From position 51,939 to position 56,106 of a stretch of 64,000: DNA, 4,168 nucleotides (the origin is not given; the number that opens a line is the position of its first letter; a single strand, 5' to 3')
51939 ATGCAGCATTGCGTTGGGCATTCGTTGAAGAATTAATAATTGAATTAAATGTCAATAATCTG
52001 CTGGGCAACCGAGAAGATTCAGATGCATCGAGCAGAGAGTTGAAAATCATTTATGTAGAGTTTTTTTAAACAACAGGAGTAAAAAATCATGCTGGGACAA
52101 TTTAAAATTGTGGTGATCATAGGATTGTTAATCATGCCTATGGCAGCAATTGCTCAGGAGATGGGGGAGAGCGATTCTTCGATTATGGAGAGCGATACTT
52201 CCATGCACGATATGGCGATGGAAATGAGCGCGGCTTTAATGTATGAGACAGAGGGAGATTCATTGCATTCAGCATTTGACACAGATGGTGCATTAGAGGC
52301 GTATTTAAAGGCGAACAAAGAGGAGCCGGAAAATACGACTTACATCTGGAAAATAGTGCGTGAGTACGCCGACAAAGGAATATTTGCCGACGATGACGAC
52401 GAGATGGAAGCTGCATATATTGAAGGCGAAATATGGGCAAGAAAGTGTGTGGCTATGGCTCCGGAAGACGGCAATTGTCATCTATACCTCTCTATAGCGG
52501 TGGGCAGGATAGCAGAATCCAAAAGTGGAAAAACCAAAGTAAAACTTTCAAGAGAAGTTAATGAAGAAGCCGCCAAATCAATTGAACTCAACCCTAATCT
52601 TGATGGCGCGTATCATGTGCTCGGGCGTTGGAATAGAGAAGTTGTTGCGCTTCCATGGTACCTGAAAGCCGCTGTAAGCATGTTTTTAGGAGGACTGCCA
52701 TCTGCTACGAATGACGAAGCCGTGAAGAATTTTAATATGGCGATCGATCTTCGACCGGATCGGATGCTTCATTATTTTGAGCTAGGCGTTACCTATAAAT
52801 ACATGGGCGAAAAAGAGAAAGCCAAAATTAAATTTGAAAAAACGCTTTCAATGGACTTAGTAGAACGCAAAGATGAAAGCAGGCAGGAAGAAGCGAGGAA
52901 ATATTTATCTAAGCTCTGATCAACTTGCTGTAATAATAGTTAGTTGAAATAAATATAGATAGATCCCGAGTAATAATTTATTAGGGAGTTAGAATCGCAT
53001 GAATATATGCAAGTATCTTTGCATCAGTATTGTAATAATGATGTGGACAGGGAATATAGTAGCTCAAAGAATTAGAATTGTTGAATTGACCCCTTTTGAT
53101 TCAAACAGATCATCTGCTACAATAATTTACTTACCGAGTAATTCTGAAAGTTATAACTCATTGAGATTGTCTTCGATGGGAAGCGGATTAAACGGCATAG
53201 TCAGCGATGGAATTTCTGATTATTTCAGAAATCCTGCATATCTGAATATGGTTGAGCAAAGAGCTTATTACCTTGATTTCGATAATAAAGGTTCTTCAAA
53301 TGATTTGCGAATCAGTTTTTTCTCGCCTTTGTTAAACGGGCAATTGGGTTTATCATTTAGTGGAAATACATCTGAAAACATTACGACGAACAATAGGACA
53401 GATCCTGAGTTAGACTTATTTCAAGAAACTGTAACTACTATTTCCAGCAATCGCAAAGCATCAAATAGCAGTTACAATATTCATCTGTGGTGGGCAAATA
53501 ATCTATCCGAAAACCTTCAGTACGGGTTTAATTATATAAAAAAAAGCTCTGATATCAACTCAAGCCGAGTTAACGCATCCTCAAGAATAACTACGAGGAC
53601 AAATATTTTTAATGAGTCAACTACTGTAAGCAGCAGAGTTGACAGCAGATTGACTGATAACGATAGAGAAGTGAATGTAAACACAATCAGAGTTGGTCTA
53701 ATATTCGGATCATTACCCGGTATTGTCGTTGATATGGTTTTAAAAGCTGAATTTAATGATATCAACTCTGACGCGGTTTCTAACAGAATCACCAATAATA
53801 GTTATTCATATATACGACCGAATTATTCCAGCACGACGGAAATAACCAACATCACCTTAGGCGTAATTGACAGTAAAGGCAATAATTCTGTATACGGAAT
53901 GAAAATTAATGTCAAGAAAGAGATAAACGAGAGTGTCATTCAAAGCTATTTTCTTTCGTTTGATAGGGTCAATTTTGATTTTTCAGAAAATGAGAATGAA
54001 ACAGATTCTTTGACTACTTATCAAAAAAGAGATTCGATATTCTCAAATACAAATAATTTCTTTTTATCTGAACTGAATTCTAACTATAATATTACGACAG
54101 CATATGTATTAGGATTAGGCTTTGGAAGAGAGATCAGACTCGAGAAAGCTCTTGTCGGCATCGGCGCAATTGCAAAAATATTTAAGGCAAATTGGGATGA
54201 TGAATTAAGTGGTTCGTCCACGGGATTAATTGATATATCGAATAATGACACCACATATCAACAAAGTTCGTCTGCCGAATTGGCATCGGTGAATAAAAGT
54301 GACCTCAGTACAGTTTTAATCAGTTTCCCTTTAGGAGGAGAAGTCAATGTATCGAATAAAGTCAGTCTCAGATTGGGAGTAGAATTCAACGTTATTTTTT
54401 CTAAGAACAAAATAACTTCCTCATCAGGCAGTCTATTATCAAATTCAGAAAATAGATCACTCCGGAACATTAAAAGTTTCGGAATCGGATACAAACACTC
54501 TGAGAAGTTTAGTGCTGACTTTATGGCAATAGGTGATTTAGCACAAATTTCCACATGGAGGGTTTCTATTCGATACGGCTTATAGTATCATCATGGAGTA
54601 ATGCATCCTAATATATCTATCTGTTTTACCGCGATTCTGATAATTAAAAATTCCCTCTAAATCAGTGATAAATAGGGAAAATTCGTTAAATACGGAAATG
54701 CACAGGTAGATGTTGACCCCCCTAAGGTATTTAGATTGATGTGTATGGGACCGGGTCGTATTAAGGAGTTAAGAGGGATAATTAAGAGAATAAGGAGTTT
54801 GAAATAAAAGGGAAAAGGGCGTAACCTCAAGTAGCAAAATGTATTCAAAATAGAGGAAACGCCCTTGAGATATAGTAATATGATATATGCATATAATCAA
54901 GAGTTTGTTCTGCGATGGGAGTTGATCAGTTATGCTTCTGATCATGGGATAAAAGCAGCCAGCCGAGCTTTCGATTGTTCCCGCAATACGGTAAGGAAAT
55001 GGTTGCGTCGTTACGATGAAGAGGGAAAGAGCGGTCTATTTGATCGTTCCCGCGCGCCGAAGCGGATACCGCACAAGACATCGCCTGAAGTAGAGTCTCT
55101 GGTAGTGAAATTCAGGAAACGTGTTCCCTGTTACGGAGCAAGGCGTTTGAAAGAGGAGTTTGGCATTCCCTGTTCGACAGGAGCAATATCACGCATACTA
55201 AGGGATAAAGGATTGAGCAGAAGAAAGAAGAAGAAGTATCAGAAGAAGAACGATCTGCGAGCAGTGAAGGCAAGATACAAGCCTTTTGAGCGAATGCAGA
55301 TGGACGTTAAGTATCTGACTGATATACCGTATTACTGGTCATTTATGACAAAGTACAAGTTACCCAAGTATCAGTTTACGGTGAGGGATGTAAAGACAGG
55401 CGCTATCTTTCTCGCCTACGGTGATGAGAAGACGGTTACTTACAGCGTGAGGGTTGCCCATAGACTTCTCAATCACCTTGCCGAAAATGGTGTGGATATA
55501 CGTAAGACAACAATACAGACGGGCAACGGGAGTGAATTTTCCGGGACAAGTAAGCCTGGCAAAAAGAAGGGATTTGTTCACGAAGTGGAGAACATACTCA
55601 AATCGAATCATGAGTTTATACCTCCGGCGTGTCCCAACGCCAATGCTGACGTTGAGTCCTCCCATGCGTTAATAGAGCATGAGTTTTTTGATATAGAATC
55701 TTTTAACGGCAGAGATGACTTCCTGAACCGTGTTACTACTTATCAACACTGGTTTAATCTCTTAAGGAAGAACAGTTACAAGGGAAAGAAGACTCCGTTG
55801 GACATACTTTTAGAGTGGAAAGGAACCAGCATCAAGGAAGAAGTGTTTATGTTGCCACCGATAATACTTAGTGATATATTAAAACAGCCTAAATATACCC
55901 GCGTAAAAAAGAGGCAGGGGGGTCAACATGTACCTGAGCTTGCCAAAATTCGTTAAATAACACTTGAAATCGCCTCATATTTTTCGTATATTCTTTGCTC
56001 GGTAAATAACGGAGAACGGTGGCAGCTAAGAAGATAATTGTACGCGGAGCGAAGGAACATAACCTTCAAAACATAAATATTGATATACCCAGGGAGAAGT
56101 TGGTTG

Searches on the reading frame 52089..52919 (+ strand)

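Call 80: search_protein_families(library=ncbifam, proteins=[window:52089-52919:+], max_evalue=1)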
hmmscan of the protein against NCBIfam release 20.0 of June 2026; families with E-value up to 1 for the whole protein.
window:52089-52919:+ (276 aa): 9 families
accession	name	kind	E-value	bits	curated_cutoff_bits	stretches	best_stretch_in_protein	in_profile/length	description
NF040959.1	MamA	equivalog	1e-05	25.1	200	1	208-256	155-203/204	magnetosome protein MamA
TIGR02552.1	LcrH_SycD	equivalog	2.7e-05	23.9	104.8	1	209-275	69-135/136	SycD/LcrH family type III secretion system chaperone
TIGR02521.1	type_IV_pilW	equivalog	0.00034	20.2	154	1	208-256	47-95/234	type IV pilus biogenesis/stability protein PilW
NF047507.1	TPR_BatC_Lepto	exception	0.0016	18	175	1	227-256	97-126/214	TPR repeat-containing protein BatC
NF002725.1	PRK02603.1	equivalog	0.0064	16.5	143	0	208-248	88-128/173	photosystem I assembly protein Ycf3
TIGR02917.1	PEP_TPR_lipo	equivalog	0.031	12.1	312.2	1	193-256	432-495/899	XrtA/PEP-CTERM system TPR-repeat protein PrsT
NF008755.0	PRK11788.1-3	equivalog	0.047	13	430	1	206-268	50-107/388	lipopolysaccharide assembly protein LapB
NF011886.0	PRK15359.1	equivalog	0.065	13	146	1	185-262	51-128/144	type III secretion system chaperone protein SscB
NF050132.1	TransRegAbsR2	equivalog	0.15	10.8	850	1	112-166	373-427/582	LuxR family transcriptional regulator AbsR2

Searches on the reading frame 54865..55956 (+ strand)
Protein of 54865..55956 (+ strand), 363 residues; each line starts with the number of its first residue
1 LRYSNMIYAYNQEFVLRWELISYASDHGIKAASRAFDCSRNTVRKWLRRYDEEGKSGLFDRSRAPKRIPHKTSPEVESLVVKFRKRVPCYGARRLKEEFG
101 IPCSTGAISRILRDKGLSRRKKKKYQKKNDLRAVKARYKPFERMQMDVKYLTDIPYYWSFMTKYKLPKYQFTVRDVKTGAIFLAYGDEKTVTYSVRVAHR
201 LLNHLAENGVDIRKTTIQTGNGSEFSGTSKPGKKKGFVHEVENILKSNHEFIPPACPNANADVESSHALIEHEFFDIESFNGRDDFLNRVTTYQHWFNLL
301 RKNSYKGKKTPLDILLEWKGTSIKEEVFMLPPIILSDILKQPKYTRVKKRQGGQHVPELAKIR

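Call 33: search_protein_families(library=pfam, proteins=[window:54865-55956:+], max_evalue=0.0001)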
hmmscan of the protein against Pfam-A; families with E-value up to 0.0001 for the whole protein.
window:54865-55956:+ (363 aa): 7 families
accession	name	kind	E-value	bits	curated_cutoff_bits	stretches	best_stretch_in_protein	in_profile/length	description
PF13565.12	HTH_32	-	9.4e-12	45.8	33.7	1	42-112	1-73/73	Homeodomain-like domain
PF13518.12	HTH_28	-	1.3e-11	44.8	25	1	23-66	9-52/52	Helix-turn-helix domain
PF13551.12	HTH_29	-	9.3e-11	42.1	28.1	1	23-77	8-63/64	Winged helix-turn helix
PF13384.12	HTH_23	-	3.1e-08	33.6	24.6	1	23-58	13-49/50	Homeodomain-like domain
PF13011.12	LZ_Tnp_IS481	-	4.1e-07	30.6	22.2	1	28-77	27-77/85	leucine-zipper of insertion element IS481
PF13683.12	rve_3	-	5.2e-05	23.3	26.5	0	248-311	4-67/67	Integrase core domain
PF01498.24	HTH_Tnp_Tc3_2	-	9.9e-05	23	31.5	0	88-124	12-51/72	Transposase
